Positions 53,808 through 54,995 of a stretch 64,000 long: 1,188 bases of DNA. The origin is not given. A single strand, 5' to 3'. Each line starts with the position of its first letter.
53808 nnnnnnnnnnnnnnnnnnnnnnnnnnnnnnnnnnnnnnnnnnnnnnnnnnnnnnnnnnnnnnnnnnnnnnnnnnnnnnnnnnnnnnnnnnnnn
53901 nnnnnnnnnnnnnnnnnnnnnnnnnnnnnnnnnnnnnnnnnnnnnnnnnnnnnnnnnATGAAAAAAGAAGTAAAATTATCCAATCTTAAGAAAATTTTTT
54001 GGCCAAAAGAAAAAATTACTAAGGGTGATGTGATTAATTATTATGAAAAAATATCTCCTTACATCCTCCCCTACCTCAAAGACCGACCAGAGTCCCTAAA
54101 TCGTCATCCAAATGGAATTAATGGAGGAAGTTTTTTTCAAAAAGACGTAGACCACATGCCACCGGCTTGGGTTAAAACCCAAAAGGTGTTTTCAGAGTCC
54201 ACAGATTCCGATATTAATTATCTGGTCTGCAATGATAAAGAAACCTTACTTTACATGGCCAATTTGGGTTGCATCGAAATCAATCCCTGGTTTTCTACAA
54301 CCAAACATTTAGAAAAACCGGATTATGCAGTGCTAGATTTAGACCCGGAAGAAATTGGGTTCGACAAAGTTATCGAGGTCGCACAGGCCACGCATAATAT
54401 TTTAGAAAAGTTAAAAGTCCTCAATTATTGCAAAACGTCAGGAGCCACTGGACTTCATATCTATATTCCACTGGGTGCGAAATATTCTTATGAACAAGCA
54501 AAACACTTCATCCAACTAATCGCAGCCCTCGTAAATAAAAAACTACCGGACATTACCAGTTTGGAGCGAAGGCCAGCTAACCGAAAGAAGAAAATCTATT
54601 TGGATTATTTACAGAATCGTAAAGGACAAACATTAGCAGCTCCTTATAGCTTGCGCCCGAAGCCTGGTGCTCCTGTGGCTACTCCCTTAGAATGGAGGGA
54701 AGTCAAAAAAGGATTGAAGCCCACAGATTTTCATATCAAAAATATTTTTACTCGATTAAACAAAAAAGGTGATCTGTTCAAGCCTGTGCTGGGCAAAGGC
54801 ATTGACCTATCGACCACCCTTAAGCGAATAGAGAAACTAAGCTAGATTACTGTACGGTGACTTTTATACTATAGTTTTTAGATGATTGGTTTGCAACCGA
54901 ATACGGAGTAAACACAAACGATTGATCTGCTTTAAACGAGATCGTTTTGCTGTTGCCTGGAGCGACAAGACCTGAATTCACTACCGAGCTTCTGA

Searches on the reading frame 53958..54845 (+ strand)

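Call 5: search_protein_families(library=pfam, proteins=[window:53958-54845:+], max_evalue=0.01)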
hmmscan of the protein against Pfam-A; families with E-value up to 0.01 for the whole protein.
window:53958-54845:+ (295 aa): 3 families
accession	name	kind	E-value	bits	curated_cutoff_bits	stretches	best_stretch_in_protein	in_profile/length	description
PF21686.3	LigD_Prim-Pol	-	2.8e-92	309.3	27.4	1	21-274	1-254/254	LigD, primase-polymerase domain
PF01896.25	DNA_primase_S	-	0.00047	21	26.8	1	160-246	48-163/163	DNA primase small subunit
PF03321.19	GH3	-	0.0031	17.2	23.6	1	140-199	65-124/304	GH3 family N-terminal domain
